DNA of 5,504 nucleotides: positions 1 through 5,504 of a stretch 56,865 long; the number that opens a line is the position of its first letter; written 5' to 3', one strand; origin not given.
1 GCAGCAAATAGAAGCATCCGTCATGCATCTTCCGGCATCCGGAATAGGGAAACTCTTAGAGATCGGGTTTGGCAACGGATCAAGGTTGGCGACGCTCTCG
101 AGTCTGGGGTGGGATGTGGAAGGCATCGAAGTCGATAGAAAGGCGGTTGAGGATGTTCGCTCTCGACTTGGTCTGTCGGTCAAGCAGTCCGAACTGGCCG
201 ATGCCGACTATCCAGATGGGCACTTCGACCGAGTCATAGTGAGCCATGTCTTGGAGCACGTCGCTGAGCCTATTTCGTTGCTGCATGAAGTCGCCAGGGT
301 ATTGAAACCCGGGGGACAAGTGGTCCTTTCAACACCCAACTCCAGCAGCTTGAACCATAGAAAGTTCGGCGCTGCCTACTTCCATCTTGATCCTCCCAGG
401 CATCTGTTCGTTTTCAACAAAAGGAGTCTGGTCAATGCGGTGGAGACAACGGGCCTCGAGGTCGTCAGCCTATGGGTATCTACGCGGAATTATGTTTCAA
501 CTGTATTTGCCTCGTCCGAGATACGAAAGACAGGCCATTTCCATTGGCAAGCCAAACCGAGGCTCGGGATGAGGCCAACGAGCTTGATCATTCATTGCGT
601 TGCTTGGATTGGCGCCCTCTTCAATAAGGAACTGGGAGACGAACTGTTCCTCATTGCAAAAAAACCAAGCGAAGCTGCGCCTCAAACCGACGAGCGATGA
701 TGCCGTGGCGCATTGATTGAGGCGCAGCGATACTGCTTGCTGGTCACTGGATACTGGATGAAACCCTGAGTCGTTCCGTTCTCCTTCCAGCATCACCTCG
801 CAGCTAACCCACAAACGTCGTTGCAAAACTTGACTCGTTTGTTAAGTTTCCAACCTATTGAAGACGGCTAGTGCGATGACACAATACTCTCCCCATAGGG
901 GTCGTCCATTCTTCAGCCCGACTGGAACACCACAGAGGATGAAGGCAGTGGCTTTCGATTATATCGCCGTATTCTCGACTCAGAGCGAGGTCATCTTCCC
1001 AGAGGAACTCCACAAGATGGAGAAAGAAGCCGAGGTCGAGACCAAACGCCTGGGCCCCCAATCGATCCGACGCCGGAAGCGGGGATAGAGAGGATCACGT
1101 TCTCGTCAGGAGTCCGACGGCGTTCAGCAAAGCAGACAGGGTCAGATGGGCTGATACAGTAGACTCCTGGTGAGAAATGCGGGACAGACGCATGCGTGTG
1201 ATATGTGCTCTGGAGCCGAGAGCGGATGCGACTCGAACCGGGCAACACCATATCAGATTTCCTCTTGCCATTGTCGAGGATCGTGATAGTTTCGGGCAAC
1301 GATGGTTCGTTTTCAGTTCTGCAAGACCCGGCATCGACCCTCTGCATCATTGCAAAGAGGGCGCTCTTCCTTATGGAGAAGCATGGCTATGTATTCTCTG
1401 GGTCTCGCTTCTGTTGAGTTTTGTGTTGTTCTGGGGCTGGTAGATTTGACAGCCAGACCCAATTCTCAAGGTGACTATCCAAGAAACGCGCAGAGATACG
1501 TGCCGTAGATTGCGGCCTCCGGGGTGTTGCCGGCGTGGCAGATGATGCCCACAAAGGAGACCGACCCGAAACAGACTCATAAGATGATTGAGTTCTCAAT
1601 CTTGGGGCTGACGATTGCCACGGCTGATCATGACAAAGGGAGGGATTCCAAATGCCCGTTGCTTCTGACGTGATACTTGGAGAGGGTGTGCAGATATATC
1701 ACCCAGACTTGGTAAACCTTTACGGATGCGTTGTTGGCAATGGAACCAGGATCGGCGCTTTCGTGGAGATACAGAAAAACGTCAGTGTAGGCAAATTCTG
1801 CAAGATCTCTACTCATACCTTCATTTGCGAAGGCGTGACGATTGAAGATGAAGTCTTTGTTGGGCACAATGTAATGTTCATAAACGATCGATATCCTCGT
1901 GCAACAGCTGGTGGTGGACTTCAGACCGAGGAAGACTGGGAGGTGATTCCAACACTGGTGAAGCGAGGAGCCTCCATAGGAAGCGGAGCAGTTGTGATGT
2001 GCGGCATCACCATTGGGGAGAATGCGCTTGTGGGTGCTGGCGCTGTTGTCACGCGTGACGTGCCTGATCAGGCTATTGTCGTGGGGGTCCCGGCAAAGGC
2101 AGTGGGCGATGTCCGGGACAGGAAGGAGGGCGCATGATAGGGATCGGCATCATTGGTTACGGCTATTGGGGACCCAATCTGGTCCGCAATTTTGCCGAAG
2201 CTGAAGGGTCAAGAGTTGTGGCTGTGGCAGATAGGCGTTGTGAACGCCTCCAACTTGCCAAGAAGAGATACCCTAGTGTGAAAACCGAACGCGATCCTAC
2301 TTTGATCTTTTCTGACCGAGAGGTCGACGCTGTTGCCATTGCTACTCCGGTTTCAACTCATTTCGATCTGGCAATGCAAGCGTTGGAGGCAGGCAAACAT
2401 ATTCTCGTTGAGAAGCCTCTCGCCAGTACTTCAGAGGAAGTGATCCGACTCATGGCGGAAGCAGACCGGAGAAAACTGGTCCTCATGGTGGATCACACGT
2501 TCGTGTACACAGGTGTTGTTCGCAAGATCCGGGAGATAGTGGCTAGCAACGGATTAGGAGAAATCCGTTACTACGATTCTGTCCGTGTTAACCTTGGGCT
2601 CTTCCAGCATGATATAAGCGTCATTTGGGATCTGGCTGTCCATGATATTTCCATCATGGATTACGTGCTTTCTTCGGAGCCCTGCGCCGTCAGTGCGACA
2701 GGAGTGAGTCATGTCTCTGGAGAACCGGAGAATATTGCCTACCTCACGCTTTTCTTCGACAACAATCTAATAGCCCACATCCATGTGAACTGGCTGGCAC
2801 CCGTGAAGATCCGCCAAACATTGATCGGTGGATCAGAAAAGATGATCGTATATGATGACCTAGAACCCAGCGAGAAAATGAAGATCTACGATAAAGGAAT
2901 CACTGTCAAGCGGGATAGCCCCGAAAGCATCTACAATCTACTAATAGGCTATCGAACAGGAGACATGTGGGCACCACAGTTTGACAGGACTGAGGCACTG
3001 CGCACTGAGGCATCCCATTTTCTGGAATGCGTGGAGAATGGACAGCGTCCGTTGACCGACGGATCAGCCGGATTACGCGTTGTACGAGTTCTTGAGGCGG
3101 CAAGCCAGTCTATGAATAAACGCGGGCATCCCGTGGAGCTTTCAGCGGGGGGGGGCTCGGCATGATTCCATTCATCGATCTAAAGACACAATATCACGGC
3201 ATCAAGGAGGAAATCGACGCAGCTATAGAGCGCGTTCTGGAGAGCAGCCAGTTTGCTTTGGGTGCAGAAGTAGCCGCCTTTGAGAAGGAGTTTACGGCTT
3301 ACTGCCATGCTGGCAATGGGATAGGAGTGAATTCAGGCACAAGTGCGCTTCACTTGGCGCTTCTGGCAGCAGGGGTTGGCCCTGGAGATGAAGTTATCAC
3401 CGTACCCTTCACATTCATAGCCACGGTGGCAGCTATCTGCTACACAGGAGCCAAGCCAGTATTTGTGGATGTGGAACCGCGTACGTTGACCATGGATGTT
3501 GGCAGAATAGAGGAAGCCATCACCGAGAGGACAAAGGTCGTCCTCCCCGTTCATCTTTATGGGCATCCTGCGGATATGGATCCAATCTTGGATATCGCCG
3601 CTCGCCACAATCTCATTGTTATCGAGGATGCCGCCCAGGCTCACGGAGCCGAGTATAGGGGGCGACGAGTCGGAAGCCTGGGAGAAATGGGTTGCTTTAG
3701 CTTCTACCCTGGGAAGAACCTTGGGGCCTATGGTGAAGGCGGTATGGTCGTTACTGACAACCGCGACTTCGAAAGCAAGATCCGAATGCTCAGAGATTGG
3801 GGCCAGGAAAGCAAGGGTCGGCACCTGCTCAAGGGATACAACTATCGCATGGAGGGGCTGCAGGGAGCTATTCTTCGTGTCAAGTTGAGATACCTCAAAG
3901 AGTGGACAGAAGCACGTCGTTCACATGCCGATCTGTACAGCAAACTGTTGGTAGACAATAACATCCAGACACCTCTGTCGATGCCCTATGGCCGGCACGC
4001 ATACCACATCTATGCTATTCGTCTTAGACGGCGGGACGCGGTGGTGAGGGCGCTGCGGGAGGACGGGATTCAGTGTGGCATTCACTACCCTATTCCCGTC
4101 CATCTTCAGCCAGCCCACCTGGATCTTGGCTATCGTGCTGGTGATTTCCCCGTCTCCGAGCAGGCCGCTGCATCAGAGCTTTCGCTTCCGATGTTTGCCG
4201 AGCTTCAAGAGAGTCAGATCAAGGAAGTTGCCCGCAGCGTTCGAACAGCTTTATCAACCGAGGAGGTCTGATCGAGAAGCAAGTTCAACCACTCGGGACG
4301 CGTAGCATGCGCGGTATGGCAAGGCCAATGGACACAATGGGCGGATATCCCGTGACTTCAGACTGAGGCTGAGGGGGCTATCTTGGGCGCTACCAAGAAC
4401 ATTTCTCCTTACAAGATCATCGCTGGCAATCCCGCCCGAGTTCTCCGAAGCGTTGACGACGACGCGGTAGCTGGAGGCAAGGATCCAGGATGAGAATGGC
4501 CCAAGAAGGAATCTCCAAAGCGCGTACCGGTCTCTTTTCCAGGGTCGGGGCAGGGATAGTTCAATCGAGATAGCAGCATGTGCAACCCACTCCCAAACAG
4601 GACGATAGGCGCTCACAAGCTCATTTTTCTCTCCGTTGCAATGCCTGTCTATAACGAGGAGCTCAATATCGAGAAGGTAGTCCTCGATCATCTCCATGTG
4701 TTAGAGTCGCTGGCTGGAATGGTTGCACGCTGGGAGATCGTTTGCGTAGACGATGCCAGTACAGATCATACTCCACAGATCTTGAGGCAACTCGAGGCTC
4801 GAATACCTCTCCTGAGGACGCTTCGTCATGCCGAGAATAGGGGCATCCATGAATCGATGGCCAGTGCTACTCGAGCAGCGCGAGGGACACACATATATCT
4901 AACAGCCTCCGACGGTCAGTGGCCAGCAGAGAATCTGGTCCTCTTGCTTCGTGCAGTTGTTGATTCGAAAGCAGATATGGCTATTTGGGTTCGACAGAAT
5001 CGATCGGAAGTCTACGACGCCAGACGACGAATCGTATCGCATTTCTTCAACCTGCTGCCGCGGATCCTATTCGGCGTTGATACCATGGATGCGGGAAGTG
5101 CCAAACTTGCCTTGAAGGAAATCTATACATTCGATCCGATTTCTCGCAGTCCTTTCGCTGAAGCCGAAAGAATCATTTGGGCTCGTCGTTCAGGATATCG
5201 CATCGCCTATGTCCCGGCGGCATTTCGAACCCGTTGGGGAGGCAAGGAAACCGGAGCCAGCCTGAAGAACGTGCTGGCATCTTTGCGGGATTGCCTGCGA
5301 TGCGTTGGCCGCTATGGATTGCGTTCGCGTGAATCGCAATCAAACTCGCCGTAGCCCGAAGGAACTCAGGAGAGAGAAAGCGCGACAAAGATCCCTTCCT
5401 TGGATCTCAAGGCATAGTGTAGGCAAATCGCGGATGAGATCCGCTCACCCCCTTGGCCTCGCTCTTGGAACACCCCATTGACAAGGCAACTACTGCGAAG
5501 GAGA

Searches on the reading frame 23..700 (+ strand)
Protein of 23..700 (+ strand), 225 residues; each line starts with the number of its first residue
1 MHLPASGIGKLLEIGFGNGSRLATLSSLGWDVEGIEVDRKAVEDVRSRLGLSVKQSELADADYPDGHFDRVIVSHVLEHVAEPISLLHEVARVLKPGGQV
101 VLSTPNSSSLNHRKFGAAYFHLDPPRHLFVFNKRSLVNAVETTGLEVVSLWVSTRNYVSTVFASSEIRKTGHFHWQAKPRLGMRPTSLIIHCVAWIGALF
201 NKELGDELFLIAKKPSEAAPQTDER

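Call 22: search_protein_families(library=pfam, proteins=[window:23-700:+])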
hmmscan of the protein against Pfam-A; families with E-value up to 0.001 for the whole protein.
window:23-700:+ (225 aa): 8 families
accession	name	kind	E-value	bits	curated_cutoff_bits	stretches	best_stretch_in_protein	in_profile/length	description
PF13489.12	Methyltransf_23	-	3.8e-25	88.9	27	1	9-150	24-164/164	Methyltransferase domain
PF08241.18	Methyltransf_11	-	9.2e-18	65.1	21.2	1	12-101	1-94/95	Methyltransferase domain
PF13649.12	Methyltransf_25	-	1.6e-13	51.6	27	1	12-98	2-97/97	Methyltransferase domain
PF08242.18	Methyltransf_12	-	1.8e-11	45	30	1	12-99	1-97/98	Methyltransferase domain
PF13847.12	Methyltransf_31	-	6.6e-10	39.3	27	1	10-106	6-113/145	Methyltransferase domain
PF07021.18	MetW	-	1.7e-09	38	21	1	10-109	16-114/193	Methionine biosynthesis protein MetW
PF20922.3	Anamorsin_N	-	1.6e-05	25.2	27.1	1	56-109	40-94/163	Anamorsin, N-terminal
PF01209.24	Ubie_methyltran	-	6.4e-05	22.8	20.1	1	57-102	106-151/233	ubiE/COQ5 methyltransferase family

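Call 67: find_homologous_proteins(query=window:23-700:+, max_evalue=1e-10)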
Query window:23-700:+ (225 aa): 55 proteins with E <= 1e-10 among 784 candidates.
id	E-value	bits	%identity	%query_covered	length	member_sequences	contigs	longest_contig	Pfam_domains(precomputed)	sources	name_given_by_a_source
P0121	6.5e-119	414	83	100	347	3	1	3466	PF07021.19,PF13847.13,PF13489.13,PF13649.13,PF08241.19,PF08242.19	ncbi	-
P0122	4.7e-59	218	50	95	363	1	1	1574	PF07021.19,PF13847.13,PF13489.13,PF13649.13,PF08241.19,PF08242.19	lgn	-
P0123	3.1e-40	156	40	95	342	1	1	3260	PF07021.19,PF13847.13,PF13489.13,PF13649.13,PF01209.25,PF08241.19,PF08242.19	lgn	-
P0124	4.0e-40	156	42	95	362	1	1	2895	PF07021.19,PF13847.13,PF13489.13,PF02353.27,PF13649.13,PF01209.25,PF08241.19,PF08242.19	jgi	jgi:2-polyprenyl-3-methyl-5-hydroxy-6-metoxy-1,4-benzoquinol methylase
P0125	2.7e-38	150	41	91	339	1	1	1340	PF07021.19,PF13847.13,PF13489.13,PF13649.13,PF03141.23,PF08241.19,PF08242.19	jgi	jgi:2-polyprenyl-3-methyl-5-hydroxy-6-metoxy-1,4-benzoquinol methylase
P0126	3.3e-38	150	41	98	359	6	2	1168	PF07021.19,PF13847.13,PF13489.13,PF13649.13,PF01209.25,PF08241.19,PF08242.19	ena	-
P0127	1.5e-37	148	40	92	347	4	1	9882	PF07021.19,PF13847.13,PF13489.13,PF13649.13,PF08241.19,PF08242.19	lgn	-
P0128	2.0e-37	147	40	96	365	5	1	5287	PF07021.19,PF13847.13,PF13489.13,PF13649.13,PF08241.19,PF08242.19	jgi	jgi:2-polyprenyl-3-methyl-5-hydroxy-6-metoxy-1,4-benzoquinol methylase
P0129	1.0e-36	145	39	97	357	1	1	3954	PF07021.19,PF13847.13,PF13489.13,PF13649.13,PF08241.19,PF08242.19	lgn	-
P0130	1.6e-35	141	37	95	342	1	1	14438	PF07021.19,PF13847.13,PF13489.13,PF13649.13,PF01209.25,PF08241.19,PF08242.19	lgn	-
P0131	1.3e-33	135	39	80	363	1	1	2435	PF07021.19,PF13847.13,PF13489.13,PF13649.13,PF08241.19,PF08242.19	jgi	-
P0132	1.5e-33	134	40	95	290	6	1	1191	PF07021.19,PF13847.13,PF13489.13,PF13649.13,PF08241.19,PF08242.19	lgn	-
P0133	3.0e-33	133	39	93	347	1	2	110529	PF07021.19,PF13847.13,PF13489.13,PF13649.13,PF01209.25,PF08241.19,PF08242.19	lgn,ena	-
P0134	9.2e-33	132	40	81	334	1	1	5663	PF07021.19,PF13847.13,PF13489.13,PF13649.13,PF08241.19,PF08242.19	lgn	-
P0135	2.5e-32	130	38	95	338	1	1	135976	PF07021.19,PF13847.13,PF13489.13,PF13649.13,PF08241.19,PF08242.19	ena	-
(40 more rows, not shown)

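Call 68: find_encoding_contigs(protein=P0121, flank=10000, max_places=5)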
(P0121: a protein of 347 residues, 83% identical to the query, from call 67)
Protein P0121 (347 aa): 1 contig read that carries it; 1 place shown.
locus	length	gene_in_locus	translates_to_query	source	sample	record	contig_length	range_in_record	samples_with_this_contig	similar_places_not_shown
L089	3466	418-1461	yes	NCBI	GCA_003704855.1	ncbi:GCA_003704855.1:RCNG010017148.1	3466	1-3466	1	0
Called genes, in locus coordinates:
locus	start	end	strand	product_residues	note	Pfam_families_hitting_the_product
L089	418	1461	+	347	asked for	PF13489:Methyltransf_23, PF07021:MetW, PF08241:Methyltransf_11, PF08242:Methyltransf_12, PF13649:Methyltransf_25, PF13847:Methyltransf_31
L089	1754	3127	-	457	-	PF04371:PAD_porph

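Call 75: find_encoding_contigs(protein=P0177, flank=10000, max_places=5)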
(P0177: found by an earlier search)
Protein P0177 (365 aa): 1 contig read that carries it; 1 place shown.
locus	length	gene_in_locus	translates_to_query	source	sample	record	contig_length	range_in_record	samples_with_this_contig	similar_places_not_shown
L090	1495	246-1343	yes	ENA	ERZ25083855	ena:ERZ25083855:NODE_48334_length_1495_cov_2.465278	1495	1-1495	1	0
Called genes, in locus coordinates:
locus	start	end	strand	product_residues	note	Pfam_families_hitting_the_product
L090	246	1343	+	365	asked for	PF07021:MetW, PF13489:Methyltransf_23, PF08241:Methyltransf_11, PF08242:Methyltransf_12, PF13649:Methyltransf_25, PF13847:Methyltransf_31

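Call 76: find_encoding_contigs(protein=P0176, flank=10000, max_places=5)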
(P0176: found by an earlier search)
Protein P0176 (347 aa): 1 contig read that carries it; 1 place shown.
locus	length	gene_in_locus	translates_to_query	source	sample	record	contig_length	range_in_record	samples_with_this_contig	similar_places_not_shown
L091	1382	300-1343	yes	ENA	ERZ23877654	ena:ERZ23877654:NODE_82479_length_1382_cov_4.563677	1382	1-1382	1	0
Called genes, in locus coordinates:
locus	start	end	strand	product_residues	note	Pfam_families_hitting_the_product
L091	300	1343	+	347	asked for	PF13489:Methyltransf_23, PF07021:MetW, PF08241:Methyltransf_11, PF08242:Methyltransf_12, PF13649:Methyltransf_25, PF13847:Methyltransf_31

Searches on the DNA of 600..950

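Call 46: search_rna_families(source=window, start=600, end=950, threshold=evalue, max_evalue=10)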
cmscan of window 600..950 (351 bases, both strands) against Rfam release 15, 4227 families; matches with E-value up to 10: 0.
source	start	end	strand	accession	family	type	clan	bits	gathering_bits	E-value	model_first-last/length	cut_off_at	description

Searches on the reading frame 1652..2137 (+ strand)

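Call 22: search_protein_families(library=pfam, proteins=[window:1652-2137:+])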
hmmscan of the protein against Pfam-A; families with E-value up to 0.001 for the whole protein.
window:1652-2137:+ (161 aa): 3 families
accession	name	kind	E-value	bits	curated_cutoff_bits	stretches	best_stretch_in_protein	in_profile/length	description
PF00132.30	Hexapep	-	3.3e-18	65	27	2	101-135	2-36/36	Bacterial transferase hexapeptide (six repeats)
PF25084.1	LbH_EIF2B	-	1.7e-07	31.6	54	1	4-75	19-92/105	EIF2B subunit epsilon LbH domain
PF14602.12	Hexapep_2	-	1.9e-06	27.9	27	1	109-135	10-34/34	Hexapeptide repeat of succinyl-transferase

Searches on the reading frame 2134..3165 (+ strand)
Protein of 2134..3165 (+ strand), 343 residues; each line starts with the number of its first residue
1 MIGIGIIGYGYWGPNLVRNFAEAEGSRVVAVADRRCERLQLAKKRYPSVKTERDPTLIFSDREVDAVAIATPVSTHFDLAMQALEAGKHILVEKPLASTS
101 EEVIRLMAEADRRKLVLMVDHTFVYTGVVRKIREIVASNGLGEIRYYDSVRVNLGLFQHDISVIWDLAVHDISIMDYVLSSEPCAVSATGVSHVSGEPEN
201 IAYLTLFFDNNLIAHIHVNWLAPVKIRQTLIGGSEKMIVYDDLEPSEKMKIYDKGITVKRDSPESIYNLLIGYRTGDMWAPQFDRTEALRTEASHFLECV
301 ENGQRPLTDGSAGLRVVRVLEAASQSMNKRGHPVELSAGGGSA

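Call 22: search_protein_families(library=pfam, proteins=[window:2134-3165:+])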
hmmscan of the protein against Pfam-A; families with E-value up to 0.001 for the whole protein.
window:2134-3165:+ (343 aa): 3 families
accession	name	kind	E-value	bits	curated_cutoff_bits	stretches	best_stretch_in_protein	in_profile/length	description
PF01408.29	GFO_IDH_MocA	-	5.8e-25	88.8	24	1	3-121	2-120/120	Oxidoreductase family, NAD-binding Rossmann fold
PF22725.1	GFO_IDH_MocA_C3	-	2.6e-12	47.2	27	1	129-238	1-123/124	GFO/IDH/MocA C-terminal domain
PF02894.22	GFO_IDH_MocA_C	-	6e-11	43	22.9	1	163-336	42-218/218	Oxidoreductase family, C-terminal alpha/beta domain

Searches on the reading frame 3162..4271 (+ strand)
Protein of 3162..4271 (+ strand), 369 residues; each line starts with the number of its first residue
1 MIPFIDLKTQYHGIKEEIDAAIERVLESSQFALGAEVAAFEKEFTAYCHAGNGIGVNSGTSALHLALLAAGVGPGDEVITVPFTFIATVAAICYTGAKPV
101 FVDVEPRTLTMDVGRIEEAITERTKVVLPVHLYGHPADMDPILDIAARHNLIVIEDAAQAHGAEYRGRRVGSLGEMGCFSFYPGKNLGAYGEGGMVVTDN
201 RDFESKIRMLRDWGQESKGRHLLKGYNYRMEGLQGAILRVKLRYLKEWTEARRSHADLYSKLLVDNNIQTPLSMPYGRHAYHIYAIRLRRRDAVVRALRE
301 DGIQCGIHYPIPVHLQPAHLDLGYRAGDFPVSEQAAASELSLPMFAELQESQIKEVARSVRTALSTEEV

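Call 22: search_protein_families(library=pfam, proteins=[window:3162-4271:+])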
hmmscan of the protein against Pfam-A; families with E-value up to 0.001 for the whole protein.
window:3162-4271:+ (369 aa): 4 families
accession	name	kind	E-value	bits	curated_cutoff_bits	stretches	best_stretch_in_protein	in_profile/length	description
PF01041.23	DegT_DnrJ_EryC1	-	2.3e-124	415.7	19.8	1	14-361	3-360/360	DegT/DnrJ/EryC1/StrS aminotransferase family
PF00155.27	Aminotran_1_2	-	5.8e-06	26.2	19.7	1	38-165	45-194/361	Aminotransferase class I and II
PF00266.25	Aminotran_5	-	0.00037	20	21.5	1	56-162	67-181/371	Aminotransferase class-V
PF01053.26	Cys_Met_Meta_PP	-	0.00072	18.7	27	0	38-160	55-177/381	Cys/Met metabolism PLP-dependent enzyme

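Call 23: find_encoding_contigs(protein=window:3162-4271:+, flank=10000, max_places=10)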
Protein window:3162-4271:+ (369 aa): no gene with exactly this product is on record in the collection.

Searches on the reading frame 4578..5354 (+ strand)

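Call 22: search_protein_families(library=pfam, proteins=[window:4578-5354:+])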
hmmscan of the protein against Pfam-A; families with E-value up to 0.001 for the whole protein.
window:4578-5354:+ (258 aa): 2 families
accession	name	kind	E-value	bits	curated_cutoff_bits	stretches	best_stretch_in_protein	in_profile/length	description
PF00535.33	Glycos_transf_2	-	5.8e-21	75.6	23.3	1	19-180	1-161/168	Glycosyl transferase family 2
PF13641.12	Glyco_tranf_2_3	-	4.8e-05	23.9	27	0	43-230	22-222/230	Glycosyltransferase like family 2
